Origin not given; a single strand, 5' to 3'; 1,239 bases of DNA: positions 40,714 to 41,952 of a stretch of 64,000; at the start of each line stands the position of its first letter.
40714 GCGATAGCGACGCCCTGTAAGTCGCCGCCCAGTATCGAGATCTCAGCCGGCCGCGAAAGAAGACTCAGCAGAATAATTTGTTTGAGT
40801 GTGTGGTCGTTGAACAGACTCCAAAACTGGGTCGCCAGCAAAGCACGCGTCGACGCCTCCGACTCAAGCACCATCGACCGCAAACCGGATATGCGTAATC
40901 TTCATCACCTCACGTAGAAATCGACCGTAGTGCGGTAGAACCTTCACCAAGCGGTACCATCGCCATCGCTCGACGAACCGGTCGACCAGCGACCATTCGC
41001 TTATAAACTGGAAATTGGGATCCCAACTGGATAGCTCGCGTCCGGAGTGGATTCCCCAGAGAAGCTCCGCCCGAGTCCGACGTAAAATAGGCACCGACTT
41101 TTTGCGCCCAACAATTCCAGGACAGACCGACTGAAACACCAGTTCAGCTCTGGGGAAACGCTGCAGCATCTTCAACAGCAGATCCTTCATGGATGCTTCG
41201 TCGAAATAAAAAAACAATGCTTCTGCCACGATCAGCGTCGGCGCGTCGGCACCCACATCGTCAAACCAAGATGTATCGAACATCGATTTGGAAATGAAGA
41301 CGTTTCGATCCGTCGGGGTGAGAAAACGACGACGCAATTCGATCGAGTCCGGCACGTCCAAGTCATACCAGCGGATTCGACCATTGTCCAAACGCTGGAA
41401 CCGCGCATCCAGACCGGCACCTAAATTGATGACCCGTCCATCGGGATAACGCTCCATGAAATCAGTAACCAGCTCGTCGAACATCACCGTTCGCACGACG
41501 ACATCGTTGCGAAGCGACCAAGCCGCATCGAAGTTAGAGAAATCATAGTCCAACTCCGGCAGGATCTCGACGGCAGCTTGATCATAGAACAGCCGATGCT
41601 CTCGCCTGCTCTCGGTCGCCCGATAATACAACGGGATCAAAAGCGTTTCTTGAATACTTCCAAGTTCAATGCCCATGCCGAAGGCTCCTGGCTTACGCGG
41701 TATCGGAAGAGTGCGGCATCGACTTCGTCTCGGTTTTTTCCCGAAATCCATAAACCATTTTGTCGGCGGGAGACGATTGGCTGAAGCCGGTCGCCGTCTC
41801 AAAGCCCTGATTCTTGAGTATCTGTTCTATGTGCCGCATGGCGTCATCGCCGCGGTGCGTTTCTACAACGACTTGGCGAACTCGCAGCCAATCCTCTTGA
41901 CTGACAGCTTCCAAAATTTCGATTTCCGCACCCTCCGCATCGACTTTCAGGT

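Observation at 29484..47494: Orphan FAAL / fully reducing type I PKS / RND-exporter lipid cluster with Rieske and methyltransferase tailoring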

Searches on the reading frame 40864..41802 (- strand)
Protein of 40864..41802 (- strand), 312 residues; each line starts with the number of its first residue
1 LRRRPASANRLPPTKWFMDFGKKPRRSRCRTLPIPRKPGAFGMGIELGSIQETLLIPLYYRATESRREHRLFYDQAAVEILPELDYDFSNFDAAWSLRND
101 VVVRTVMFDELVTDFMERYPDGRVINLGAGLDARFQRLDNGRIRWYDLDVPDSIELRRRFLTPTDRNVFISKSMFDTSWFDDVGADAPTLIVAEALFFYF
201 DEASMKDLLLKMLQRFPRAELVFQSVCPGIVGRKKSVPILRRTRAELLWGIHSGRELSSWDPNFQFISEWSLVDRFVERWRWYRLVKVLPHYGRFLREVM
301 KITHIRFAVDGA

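Call 3: search_protein_families(library=pfam, proteins=[window:40864-41802:-], max_evalue=0.001)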
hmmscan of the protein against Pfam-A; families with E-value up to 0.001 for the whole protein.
window:40864-41802:- (312 aa): 1 family
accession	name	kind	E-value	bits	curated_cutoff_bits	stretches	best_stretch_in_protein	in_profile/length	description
PF04072.20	LCM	-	2.2e-14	54.2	22.3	1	59-209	6-183/187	Leucine carboxyl methyltransferase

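Call 4: search_protein_families(library=ncbifam, proteins=[window:40864-41802:-], max_evalue=0.00001)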
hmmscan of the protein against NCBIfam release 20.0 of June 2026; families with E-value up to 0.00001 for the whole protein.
window:40864-41802:- (312 aa): 1 family
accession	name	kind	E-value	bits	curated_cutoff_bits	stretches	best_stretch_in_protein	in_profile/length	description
TIGR00027.1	mthyl_TIGR00027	subfamily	1.8e-11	44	93.55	1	55-226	5-196/259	SAM-dependent methyltransferase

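Call 6: find_homologous_proteins(query=window:40864-41802:-, max_evalue=0.00001)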
Query window:40864-41802:- (312 aa): 142 proteins with E <= 0.00001 among 1498 candidates; the best 120 are listed.
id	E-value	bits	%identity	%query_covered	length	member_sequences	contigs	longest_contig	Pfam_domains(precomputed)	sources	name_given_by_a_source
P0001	9.3e-179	612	100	87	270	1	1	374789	PF04072.21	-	-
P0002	1.4e-157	542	88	87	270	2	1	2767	PF04072.21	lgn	-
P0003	1.7e-152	525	84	87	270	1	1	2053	PF04072.21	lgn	-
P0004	1.8e-126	440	72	85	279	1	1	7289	PF04072.21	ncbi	-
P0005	4.1e-123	429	71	84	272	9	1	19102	PF04072.21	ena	-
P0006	1.0e-120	421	69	85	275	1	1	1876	PF04072.21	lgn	-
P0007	1.4e-119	417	68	86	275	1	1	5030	PF04072.21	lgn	-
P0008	4.1e-116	406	64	86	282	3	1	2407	PF04072.21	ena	-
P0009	4.1e-116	406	67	85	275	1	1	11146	PF04072.21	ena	-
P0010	1.3e-115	404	65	87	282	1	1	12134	PF04072.21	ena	-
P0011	2.3e-113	397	68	85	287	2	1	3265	PF04072.21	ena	-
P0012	2.3e-111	390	59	93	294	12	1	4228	PF04072.21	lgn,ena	-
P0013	9.2e-111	388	63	84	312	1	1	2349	PF04072.21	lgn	-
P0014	8.7e-110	385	67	80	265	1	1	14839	PF04072.21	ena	-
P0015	6.9e-108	379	59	88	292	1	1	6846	PF04072.21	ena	-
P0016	9.5e-108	378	62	85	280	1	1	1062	PF04072.21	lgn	-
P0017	1.6e-98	348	56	87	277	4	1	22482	PF04072.21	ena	-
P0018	6.6e-96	339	56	85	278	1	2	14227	PF04072.21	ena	-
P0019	4.3e-95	337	55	86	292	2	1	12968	PF04072.21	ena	-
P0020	1.7e-90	322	64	68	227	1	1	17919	PF04072.21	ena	-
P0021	1.3e-89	319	51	90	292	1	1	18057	PF04072.21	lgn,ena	-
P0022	8.0e-88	313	51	88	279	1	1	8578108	PF04072.21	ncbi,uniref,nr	ncbi:Leucine carboxyl methyltransferase [Planctomycetes bacterium CA13]|uniref:Leucine carboxyl meth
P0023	5.3e-85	304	51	84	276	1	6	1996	PF04072.21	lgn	-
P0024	5.9e-82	294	51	85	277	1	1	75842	PF04072.21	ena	-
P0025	1.1e-81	293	51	84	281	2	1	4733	PF04072.21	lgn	-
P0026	9.6e-81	290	47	91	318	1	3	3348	PF04072.21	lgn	-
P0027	1.0e-80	290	49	85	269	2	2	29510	PF04072.21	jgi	jgi:O-methyltransferase involved in polyketide biosynthesis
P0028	5.2e-80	287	49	84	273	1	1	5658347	PF04072.21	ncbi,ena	-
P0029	2.3e-79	285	48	84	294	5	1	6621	PF04072.21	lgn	-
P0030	3.0e-79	285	49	84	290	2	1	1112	PF04072.21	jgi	jgi:O-methyltransferase involved in polyketide biosynthesis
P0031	3.9e-79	284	48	86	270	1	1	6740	PF04072.21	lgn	-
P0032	5.1e-78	281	49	84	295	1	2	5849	PF04072.21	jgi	-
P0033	5.4e-78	281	51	81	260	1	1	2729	PF04072.21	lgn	-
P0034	7.7e-78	280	51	84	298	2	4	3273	PF04072.21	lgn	-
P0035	9.6e-78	280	46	93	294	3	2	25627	PF04072.21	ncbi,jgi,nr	ncbi:MAG TPA: class I SAM-dependent methyltransferase [Planctomycetaceae bacterium]|nr:class I SAM-d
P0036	2.5e-77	278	48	84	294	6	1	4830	PF04072.21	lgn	-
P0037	3.5e-77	278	48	84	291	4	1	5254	PF04072.21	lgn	-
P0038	4.8e-77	277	48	84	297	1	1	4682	PF04072.21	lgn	-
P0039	5.3e-77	277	48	84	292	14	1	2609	PF04072.21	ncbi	-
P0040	2.3e-76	275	47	87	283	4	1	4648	PF04072.21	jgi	jgi:O-methyltransferase involved in polyketide biosynthesis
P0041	2.8e-76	275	48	84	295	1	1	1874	PF04072.21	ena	-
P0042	2.8e-76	275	47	85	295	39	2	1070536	PF04072.21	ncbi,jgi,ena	jgi:O-methyltransferase involved in polyketide biosynthesis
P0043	3.3e-76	275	48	84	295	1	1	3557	PF04072.21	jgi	jgi:O-methyltransferase involved in polyketide biosynthesis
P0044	4.4e-76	274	50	85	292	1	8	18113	PF04072.21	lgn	-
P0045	5.4e-76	274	48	85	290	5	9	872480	PF04072.21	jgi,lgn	jgi:O-methyltransferase involved in polyketide biosynthesis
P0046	6.0e-76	274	48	84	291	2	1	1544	PF04072.21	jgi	jgi:O-methyltransferase involved in polyketide biosynthesis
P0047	7.9e-76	273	47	84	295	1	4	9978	PF04072.21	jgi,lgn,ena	jgi:O-methyltransferase involved in polyketide biosynthesis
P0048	8.7e-76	273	49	84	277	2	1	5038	PF04072.21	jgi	jgi:O-methyltransferase involved in polyketide biosynthesis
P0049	1.2e-75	273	47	84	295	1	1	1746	PF04072.21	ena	-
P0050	4.0e-75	271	46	85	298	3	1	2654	PF04072.21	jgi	jgi:O-methyltransferase involved in polyketide biosynthesis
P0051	7.5e-75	270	66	59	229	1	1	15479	PF04072.21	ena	-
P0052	1.2e-74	270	47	84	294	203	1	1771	PF04072.21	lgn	-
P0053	4.9e-74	268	47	84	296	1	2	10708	PF04072.21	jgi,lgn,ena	jgi:O-methyltransferase involved in polyketide biosynthesis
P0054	1.2e-73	266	47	83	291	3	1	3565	PF04072.21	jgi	jgi:O-methyltransferase involved in polyketide biosynthesis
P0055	1.4e-73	266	48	83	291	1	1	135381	PF04072.21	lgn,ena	-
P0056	2.3e-73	265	47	85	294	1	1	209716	PF04072.21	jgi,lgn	-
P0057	2.4e-73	265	45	89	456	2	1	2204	PF04072.21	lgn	-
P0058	3.3e-73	265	45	86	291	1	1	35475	PF04072.21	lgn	-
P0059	5.9e-73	264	48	84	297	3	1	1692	PF04072.21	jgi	jgi:O-methyltransferase involved in polyketide biosynthesis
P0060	1.2e-72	263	47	86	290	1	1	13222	PF04072.21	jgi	jgi:O-methyltransferase involved in polyketide biosynthesis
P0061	1.5e-72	263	47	84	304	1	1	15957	PF04072.21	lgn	-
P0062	4.0e-72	261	46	84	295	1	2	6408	PF04072.21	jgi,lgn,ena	jgi:O-methyltransferase involved in polyketide biosynthesis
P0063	1.3e-71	260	45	85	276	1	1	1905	PF04072.21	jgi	jgi:O-methyltransferase involved in polyketide biosynthesis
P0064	1.6e-71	259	45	89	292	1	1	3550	PF04072.21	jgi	jgi:O-methyltransferase involved in polyketide biosynthesis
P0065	2.3e-71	259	45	85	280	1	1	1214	PF04072.21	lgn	-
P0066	2.3e-70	256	46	85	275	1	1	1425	PF04072.21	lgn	-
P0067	6.7e-70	254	46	84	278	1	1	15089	PF04072.21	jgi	jgi:O-methyltransferase involved in polyketide biosynthesis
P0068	5.1e-69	251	44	84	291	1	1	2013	PF04072.21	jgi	-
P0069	4.9e-68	248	45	85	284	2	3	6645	PF04072.21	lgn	-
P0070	3.5e-66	242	44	84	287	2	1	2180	PF04072.21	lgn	-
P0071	8.3e-65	237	44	84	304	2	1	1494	PF04072.21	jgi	jgi:O-methyltransferase involved in polyketide biosynthesis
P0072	2.5e-64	236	45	84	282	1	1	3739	PF04072.21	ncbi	ncbi:MAG TPA: class I SAM-dependent methyltransferase [Pirellulales bacterium]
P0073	1.6e-63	233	43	85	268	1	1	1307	PF04072.21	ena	-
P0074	6.3e-63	231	43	85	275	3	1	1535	PF04072.21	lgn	-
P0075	5.5e-62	228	44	84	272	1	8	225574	PF04072.21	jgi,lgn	jgi:O-methyltransferase involved in polyketide biosynthesis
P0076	7.5e-62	228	42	84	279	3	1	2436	PF04072.21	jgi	jgi:methyltransferase (TIGR00027 family)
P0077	1.9e-60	223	41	84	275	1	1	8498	PF04072.21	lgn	-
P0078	1.2e-59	220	41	84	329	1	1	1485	PF04072.21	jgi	jgi:methyltransferase (TIGR00027 family)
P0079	4.4e-57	212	40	85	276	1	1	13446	PF04072.21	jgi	jgi:O-methyltransferase involved in polyketide biosynthesis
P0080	4.6e-55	205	41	76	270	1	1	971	PF04072.21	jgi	jgi:O-methyltransferase involved in polyketide biosynthesis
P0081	1.1e-54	204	39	86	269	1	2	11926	PF04072.21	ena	-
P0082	7.1e-54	201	40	85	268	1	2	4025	PF04072.21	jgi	jgi:O-methyltransferase involved in polyketide biosynthesis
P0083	1.3e-53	201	38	85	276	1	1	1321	PF04072.21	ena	-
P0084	1.8e-53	200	43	75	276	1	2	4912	PF04072.21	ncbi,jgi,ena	jgi:O-methyltransferase involved in polyketide biosynthesis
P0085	2.2e-53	200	38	87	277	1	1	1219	PF04072.21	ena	-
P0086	4.0e-52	196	38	80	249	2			PF04072.21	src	-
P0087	7.8e-52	195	43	78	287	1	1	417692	PF04072.21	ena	-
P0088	1.3e-49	187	39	85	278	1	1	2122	PF04072.21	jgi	jgi:O-methyltransferase involved in polyketide biosynthesis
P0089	1.8e-49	187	40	77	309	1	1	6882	PF04072.21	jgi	jgi:O-methyltransferase involved in polyketide biosynthesis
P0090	1.6e-47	181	36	79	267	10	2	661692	PF04072.21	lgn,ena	-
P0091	3.5e-46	176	38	71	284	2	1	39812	PF04072.21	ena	-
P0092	3.7e-46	176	36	74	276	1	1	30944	PF04072.21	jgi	jgi:O-methyltransferase involved in polyketide biosynthesis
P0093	3.9e-46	176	35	79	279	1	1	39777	PF04072.21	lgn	-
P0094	4.8e-46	176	37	73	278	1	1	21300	PF04072.21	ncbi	ncbi:MAG: class I SAM-dependent methyltransferase [Bryobacteraceae bacterium]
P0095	7.0e-46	175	38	74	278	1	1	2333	PF04072.21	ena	-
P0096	9.1e-46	175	40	76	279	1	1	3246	PF04072.21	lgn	-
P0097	9.2e-46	175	37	82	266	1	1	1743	PF04072.21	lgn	-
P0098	1.6e-45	174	38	75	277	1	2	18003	PF04072.21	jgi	jgi:O-methyltransferase involved in polyketide biosynthesis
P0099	1.9e-45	174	38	75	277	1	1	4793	PF04072.21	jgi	-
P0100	2.3e-45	173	38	75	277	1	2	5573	PF04072.21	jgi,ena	jgi:O-methyltransferase involved in polyketide biosynthesis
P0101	2.8e-45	173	38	75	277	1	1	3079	PF04072.21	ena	-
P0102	2.9e-45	173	38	74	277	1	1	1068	PF04072.21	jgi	-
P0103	5.4e-45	172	40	74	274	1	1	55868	PF04072.21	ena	-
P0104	5.8e-45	172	40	76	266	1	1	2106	PF04072.21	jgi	jgi:O-methyltransferase involved in polyketide biosynthesis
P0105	7.3e-45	172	49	54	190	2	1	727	PF04072.21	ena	-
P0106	1.1e-44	171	35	78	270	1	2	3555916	PF04072.21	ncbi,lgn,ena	-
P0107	1.3e-44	171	37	73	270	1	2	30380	PF04072.21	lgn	-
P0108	2.6e-44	170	38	74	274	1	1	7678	PF04072.21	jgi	jgi:O-methyltransferase involved in polyketide biosynthesis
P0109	4.0e-44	169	36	80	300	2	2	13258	PF04072.21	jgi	jgi:O-methyltransferase involved in polyketide biosynthesis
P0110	6.5e-44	169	41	75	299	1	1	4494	PF04072.21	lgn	-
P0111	7.9e-44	168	37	84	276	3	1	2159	PF04072.21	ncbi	-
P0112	1.7e-43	167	38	74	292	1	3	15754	PF04072.21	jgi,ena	jgi:O-methyltransferase involved in polyketide biosynthesis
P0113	4.5e-43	166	39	71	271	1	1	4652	PF04072.21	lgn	-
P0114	5.0e-43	166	42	63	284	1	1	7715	PF04072.21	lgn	-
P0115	6.2e-43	165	34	82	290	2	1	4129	PF04072.21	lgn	-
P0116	7.4e-43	165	42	75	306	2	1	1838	PF04072.21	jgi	jgi:O-methyltransferase involved in polyketide biosynthesis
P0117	5.7e-42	162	36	73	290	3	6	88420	PF04072.21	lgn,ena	-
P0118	6.3e-42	162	38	72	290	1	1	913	PF04072.21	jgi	jgi:O-methyltransferase involved in polyketide biosynthesis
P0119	1.1e-41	161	39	74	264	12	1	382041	PF04072.21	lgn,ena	-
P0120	1.9e-41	161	42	60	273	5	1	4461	PF04072.21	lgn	-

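Call 8: find_encoding_contigs(protein=P0022, flank=10000, max_places=2)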
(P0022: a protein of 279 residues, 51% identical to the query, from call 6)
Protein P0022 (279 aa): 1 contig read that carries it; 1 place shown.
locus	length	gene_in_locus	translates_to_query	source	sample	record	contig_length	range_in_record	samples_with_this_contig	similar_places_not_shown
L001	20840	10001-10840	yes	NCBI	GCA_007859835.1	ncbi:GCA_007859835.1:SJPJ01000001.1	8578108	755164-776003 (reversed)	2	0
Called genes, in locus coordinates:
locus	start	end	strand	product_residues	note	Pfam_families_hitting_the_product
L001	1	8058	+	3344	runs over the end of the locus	-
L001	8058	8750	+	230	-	PF01648:ACPS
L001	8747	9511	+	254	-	PF00106:adh_short, PF08659:KR, PF13561:adh_short_C2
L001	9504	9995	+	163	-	-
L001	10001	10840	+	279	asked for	PF04072:LCM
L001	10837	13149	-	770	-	PF03176:MMPL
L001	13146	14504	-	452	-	-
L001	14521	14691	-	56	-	-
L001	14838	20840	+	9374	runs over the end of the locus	-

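Call 9: find_encoding_contigs(protein=P0028, flank=10000, max_places=2)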
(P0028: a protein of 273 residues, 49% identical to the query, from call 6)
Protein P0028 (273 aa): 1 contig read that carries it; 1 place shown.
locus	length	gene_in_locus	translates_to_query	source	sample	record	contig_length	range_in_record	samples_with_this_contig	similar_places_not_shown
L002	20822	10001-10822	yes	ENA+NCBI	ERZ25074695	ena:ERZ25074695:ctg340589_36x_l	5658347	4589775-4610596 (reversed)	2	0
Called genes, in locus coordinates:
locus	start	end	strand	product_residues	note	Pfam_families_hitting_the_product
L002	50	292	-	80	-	-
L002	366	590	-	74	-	PF02599:CsrA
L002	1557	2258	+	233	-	PF07729:FCD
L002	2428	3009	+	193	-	PF07618:DUF1580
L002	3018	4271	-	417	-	PF00589:Phage_integrase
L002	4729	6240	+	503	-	PF13249:SQHop_cyclase_N (faint)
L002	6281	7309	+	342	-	PF08240:ADH_N, PF00107:ADH_zinc_N, PF13602:ADH_zinc_N_2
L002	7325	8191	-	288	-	PF00483:NTP_transferase, PF12804:NTP_transf_3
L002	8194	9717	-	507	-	PF01370:Epimerase, PF16363:GDP_Man_Dehyd, PF02719:Polysacc_synt_2 (weak), PF04321:RmlD_sub_bind, PF07993:NAD_binding_4 (weak), PF00908:dTDP_sugar_isom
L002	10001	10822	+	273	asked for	PF04072:LCM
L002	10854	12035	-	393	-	PF08100:Dimerisation, PF00891:Methyltransf_2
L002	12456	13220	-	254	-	PF00106:adh_short, PF08659:KR, PF13561:adh_short_C2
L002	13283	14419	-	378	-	PF00355:Rieske, PF00848:Ring_hydroxyl_A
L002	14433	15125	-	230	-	PF01648:ACPS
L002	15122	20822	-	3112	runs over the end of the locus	PF00109:ketoacyl-synt, PF02801:Ketoacyl-synt_C, PF00109:ketoacyl-synt, PF16197:KAsynt_C_assoc, PF00698:Acyl_transf_1, PF03417:AAT, PF08659:KR, PF00106:adh_short, +7 more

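Call 10: find_encoding_contigs(protein=P0042, flank=10000, max_places=2)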
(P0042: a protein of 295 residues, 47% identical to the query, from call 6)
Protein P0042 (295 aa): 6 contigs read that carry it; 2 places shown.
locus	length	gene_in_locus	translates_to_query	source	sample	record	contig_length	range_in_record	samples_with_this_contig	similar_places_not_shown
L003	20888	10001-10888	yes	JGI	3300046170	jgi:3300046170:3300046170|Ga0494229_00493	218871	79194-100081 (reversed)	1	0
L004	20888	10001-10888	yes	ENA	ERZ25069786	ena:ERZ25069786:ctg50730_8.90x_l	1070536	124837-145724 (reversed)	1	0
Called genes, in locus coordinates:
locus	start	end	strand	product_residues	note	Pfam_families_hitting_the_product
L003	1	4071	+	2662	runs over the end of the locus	PF00109:ketoacyl-synt, PF02801:Ketoacyl-synt_C, PF16197:KAsynt_C_assoc, PF00109:ketoacyl-synt, PF02801:Ketoacyl-synt_C, PF00698:Acyl_transf_1, PF03417:AAT, PF08659:KR, +2 more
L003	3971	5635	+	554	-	PF08659:KR, PF21089:PKS_DH_N, PF14765:PS-DH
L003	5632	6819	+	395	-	PF00355:Rieske, PF00848:Ring_hydroxyl_A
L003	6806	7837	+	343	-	PF00848:Ring_hydroxyl_A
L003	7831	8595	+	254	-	PF00106:adh_short, PF08659:KR, PF23441:SDR (weak), PF01370:Epimerase (faint), PF13561:adh_short_C2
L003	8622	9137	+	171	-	-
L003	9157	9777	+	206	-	PF02475:TRM5-TYW2_MTfase (weak), PF05050:Methyltransf_21 (weak)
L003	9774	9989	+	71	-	-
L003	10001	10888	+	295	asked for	PF04072:LCM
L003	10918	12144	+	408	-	-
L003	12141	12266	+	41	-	-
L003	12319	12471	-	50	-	-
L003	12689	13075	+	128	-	PF04542:Sigma70_r2 (faint)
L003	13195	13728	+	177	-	-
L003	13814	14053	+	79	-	-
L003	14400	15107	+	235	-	PF07586:HXXSHH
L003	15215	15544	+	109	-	-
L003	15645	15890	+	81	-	-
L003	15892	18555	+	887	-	PF07626:PSD3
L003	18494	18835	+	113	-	-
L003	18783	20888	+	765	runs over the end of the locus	PF07637:PSD5, PF07631:PSD4, PF07627:PSCyt3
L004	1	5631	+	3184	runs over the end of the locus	PF00109:ketoacyl-synt, PF02801:Ketoacyl-synt_C, PF16197:KAsynt_C_assoc, PF00109:ketoacyl-synt, PF02801:Ketoacyl-synt_C, PF00698:Acyl_transf_1, PF03417:AAT, PF08659:KR, +5 more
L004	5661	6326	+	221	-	PF00355:Rieske, PF00848:Ring_hydroxyl_A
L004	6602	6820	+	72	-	-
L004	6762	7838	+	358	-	PF00848:Ring_hydroxyl_A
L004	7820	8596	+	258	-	PF00106:adh_short, PF01370:Epimerase (faint), PF08659:KR, PF13561:adh_short_C2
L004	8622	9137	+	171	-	-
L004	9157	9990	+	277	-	PF02475:TRM5-TYW2_MTfase (weak), PF05050:Methyltransf_21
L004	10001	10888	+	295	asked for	PF04072:LCM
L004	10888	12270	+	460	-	PF00668:Condensation (faint), PF16911:PapA_C (weak)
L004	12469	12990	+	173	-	PF04542:Sigma70_r2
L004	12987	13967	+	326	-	-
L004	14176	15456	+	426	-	PF07586:HXXSHH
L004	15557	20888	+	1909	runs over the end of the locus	PF07635:PSCyt1, PF07626:PSD3, PF07495:Y_Y_Y (faint), PF07637:PSD5, PF07631:PSD4, PF07627:PSCyt3, PF07624:PSD2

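Call 12: find_related_loci(query=A1, collection=genome_contigs, flank=10000)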
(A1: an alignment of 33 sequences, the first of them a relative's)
Query A1 (270 aa) in genome_contigs; peptide patterns used: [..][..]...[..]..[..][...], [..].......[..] (x = any residue, [..] = any of these).
599 stretches matched a pattern (row limit reached: there are more); 569 encode a relative of the query (tblastn E <= 1e-3); the best 80 are kept; 80 distinct loci.
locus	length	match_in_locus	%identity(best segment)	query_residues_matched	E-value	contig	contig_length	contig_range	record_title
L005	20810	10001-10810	86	1-270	2e-156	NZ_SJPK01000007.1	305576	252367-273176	Allorhodopirellula solitaria strain CA85 CA85_contig00007, whole genome shotgun sequence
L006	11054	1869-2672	49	5-270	2e-81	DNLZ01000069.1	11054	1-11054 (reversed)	MAG TPA_asm: Planctomycetaceae bacterium isolate UBA10506 contig_3374, whole genome shotgun sequence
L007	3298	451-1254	48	4-269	1e-81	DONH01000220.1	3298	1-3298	MAG TPA_asm: Planctomycetaceae bacterium isolate UBA12365 contig_125304, whole genome shotgun sequence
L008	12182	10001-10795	48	4-265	2e-79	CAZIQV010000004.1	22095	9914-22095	MAG TPA_asm: uncultured Chitinophagaceae bacterium isolate binchicken_co334_154 genome assembly, contig: NODE_3945_lengt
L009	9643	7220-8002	47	5-263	1e-77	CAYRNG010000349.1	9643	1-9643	MAG TPA_asm: uncultured Candidatus Kuenenia sp. isolate SRP067234_co1_35 genome assembly, contig: k99_966861, whole geno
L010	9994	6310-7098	49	5-265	7e-77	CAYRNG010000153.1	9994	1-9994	MAG TPA_asm: uncultured Candidatus Kuenenia sp. isolate SRP067234_co1_35 genome assembly, contig: k99_454440, whole geno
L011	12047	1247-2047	48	4-267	2e-75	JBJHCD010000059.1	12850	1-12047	MAG: Pirellulaceae bacterium isolate SF2967_J5348.metabat2_refined.036_sub NODE_4591_length_12850_cov_1.074904, whole ge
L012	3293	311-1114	43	4-269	5e-70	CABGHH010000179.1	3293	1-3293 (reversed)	MAG: Candidatus Methanolliviera sp. GoM_asphalt isolate gfbio:mag-sample-1:67c8463b-6cbd-4d56-a398-d795175a9500 genome a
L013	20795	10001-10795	41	1-266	9e-68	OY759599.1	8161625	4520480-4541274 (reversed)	MAG: Desulfatiglandales bacterium isolate ef928343-fb2c-4ac1-bd77-a4af7a033044 genome assembly, chromosome: 1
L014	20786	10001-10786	40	5-266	2e-67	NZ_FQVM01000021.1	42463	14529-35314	Clostridium fallax strain DSM 2631, whole genome shotgun sequence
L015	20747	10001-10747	40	1-248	2e-66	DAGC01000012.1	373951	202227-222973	MAG TPA_asm: Methanobacterium sp. UBA375 UBA375_contig_121, whole genome shotgun sequence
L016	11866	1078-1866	41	4-270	9e-66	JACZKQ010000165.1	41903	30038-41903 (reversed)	MAG: Phycisphaerae bacterium isolate MAG49 planctomycetaceae_1_contig_1347385, whole genome shotgun sequence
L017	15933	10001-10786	38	4-266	1e-65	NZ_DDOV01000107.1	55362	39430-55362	MAG: Clostridium sp. UBA2485 UBA2485_contig_178, whole genome shotgun sequence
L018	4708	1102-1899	36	1-265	2e-64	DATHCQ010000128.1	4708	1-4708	MAG TPA_asm: Methanobacterium sp. isolate SMAG_U12371 k141_750366, whole genome shotgun sequence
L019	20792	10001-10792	40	4-268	2e-64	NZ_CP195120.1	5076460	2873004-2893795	Methanosarcina sp. T3 chromosome, complete genome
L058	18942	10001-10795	36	4-269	2e-55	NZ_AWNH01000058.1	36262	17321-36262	Leptolyngbya sp. Heron Island J 43, whole genome shotgun sequence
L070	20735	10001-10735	37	4-252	2e-53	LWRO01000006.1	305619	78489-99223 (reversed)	MAG: Geitlerinema sp. BBD 1991-9 scaffold_58, whole genome shotgun sequence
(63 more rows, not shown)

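Call 15: search_solved_structures(query=window:40864-41676:-, max_evalue=0.001)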
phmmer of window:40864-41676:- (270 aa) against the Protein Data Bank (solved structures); distinct sequences matched with E-value up to 0.001: 0.
